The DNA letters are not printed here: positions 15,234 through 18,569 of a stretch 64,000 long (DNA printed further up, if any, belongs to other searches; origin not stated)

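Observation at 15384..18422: PilB/GspE secretion ATPase with two complete ATPase units fused in one 1012-aa ORF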

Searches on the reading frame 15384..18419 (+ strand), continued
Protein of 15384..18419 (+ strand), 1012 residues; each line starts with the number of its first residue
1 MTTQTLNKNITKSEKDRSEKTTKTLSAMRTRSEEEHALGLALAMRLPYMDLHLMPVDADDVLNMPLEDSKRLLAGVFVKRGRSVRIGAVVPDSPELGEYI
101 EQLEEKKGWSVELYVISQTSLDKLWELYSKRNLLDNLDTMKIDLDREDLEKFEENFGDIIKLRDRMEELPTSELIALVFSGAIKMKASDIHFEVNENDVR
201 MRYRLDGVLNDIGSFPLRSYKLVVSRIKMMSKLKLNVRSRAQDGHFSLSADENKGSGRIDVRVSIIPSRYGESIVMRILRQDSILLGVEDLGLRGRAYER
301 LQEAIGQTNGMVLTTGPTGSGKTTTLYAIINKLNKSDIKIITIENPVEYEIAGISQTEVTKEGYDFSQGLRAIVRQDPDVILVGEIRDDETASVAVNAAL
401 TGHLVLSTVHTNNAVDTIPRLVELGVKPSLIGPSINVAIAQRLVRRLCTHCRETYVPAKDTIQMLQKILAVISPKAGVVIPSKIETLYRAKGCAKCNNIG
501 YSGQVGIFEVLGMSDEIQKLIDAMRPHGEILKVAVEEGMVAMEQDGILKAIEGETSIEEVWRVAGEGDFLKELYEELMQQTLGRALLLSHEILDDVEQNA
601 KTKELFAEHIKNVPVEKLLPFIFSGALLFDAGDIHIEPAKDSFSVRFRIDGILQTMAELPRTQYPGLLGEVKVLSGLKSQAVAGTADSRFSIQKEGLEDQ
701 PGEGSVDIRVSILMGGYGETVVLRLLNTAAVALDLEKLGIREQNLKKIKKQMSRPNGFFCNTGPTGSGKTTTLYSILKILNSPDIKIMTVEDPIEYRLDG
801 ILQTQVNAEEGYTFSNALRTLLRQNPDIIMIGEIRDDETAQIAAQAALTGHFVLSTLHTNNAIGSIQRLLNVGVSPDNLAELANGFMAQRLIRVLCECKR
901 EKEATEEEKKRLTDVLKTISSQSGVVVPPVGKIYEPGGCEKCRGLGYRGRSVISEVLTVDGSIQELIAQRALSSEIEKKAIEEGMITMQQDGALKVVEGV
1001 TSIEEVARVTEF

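Call 32: search_protein_representatives(protein=window:15384-18419:+)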
Query: 1012 residues. Proteins with E-value up to 0.001 (for the whole library): 54247; up to 1e-10: 35040; up to 1e-30: 15056. The best 150 are listed.
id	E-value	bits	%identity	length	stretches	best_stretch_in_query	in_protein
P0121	0.0e+00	1051.8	48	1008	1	5-1011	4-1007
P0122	1.3e-293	993.1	48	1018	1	14-1011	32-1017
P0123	2.7e-271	919.3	45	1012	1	28-1010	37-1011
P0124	2.8e-256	869.5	46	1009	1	30-1009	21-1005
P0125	7.6e-242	821.8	44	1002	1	13-1009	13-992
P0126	4.7e-236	802.6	44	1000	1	23-1009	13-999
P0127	1.4e-233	794.4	41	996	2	24-660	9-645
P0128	2.6e-222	757.1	42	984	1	33-1001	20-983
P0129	7.9e-220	748.9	41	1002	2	24-883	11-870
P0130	8.7e-218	742.2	56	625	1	122-748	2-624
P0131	4.0e-217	740.0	41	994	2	24-664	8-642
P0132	3.0e-206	704.0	39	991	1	24-1009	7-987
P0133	3.2e-201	687.3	40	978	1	25-1001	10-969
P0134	2.1e-197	674.7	39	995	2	21-573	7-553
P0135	6.6e-161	553.9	43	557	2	34-453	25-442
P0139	9.3e-154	530.3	47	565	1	16-566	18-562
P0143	1.4e-147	509.8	35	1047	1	173-1009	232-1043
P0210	5.8e-122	425.0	41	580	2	731-1007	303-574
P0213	3.6e-121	422.4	39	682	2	707-1012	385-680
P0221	5.0e-120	418.6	40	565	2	700-1012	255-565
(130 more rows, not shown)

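Call 34: list_cluster_members(proteins=[P0121, P0122, P0123, P0124, P0125, P0126, P0127, P0128, P0132, P0143])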
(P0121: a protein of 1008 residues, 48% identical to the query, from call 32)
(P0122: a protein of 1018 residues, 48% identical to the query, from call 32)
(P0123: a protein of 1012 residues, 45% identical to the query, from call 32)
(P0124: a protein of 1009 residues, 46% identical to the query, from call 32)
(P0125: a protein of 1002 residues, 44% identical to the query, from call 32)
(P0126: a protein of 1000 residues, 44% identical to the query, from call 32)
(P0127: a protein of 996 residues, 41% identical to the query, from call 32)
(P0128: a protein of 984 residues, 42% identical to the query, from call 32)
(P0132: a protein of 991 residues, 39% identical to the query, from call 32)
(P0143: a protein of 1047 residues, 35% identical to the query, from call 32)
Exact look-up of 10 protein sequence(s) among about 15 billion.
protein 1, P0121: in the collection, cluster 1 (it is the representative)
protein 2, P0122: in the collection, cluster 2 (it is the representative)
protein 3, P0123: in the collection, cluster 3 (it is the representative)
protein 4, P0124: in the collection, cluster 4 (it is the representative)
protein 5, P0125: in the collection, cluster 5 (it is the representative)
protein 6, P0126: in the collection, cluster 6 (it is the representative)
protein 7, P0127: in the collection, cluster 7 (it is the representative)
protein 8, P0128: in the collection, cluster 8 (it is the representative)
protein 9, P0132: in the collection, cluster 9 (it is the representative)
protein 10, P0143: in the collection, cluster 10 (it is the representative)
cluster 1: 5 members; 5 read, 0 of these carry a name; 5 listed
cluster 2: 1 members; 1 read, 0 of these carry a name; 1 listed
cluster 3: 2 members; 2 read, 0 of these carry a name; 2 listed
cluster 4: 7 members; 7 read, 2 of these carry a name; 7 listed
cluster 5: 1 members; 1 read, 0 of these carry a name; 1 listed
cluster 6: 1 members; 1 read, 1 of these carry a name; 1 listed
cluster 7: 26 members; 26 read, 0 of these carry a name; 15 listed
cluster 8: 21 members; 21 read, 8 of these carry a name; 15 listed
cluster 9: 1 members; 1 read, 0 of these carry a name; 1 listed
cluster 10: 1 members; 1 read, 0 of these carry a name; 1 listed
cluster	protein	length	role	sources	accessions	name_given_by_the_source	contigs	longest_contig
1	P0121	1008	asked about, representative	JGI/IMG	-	-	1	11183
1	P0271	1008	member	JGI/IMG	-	-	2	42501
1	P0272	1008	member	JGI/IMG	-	-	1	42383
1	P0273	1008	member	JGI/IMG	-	-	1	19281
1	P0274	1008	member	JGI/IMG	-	-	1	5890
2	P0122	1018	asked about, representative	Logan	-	-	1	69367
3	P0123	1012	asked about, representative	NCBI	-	-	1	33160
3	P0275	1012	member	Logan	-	-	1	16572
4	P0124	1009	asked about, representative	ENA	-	-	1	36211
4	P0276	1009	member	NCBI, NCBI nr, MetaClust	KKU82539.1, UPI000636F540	MAG: General secretory pathway protein E [Parcubacteria group bacterium GW2011_GWA2_47_8] | status=active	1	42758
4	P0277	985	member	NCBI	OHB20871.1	MAG: hypothetical protein A2666_04455, partial [Parcubacteria group bacterium ...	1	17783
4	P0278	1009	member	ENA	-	-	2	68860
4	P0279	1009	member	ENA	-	-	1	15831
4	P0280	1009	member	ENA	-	-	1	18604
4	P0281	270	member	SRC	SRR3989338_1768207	-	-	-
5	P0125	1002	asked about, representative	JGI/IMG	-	-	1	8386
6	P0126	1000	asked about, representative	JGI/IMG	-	type II secretory ATPase GspE/PulE/Tfp pilus assembly ATPase PilB-like protein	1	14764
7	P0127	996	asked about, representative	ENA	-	-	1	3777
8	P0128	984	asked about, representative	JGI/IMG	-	type II secretory ATPase GspE/PulE/Tfp pilus assembly ATPase PilB-like protein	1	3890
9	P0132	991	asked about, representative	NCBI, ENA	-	-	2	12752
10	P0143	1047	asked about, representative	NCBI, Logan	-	-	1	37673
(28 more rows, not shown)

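Call 37: predict_structure(alignment_id=A1)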
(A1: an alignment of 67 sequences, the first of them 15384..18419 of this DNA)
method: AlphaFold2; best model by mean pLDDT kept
length: 1012 residues; sequences in the alignment: 67
mean_pLDDT: 79.9   pTM: 0.45
mean pLDDT of the five models: 79.9, 77.8, 77.4, 74.3, 73.4
residues with pLDDT >= 90: 214; 70-90: 632; 50-70: 87; < 50: 79
segments of 3 or more residues with pLDDT < 50: 1-10, 132-163, 252-256, 570-583, 697-703, 728-731
pLDDT, mean of each block of 10 residues (from residue 1): 35 65 71 82 86 80 86 88 87 86 83 90 83 40 42 43 53 76 82 87 84 83 84 76 77 57 85 86 69 87 90 86 85 86 64 70 71 84 84 90 90 88 91 93 90 86 79 81 87 83 89 91 82 85 90 90 62 41 64 84 86 87 87 87 87 84 87 71 63 60 63 80 69 76 92 88 83 86 79 57 65 73 81 83 87 89 90 87 91 89 88 91 86 85 82 91 90 91 92 92 88 75
secondary structure, 60 per line:
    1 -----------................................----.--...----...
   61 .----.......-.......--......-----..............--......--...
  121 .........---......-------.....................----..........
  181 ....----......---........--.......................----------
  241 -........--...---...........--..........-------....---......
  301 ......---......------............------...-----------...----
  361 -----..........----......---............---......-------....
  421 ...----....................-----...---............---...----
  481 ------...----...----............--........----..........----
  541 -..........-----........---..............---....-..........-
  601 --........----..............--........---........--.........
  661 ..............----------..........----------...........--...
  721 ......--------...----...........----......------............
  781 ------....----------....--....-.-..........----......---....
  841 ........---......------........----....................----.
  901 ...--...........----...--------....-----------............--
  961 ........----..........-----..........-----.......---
elements in order (helices of 4 or more, strands of 3 or more residues): H12-43 H58-61 H66-72 E74-80 E83-88 H94-107 E110-115 H118-129 H133-138 H146-166 H171-184 E189-194 E198-205 E208-216 H217-230 E242-249 E258-268 E271-280 H288-291 H295-306 E310-315 H322-333 E340-342 E354-356 H366-375 E380-385 H389-400 E404-409 H417-423 H428-434 E435-447 E453-455 H459-470 E487-489 E501-512 H515-522 H527-536 H542-551 H557-564 H568-581 E585-588 H590-599 H603-610 H615-628 E631-638 E642-649 E652-660 H661-674 E685-694 E705-715 E718-726 H742-752 E757-762 H769-780 E787-790 E801-804 H814-823 E828-833 H837-848 E852-857 H864-871 H876-882 E883-895 E900-903 H906-916 E932-935 E947-958 H961-968 H973-982 H988-997 H1003-1009
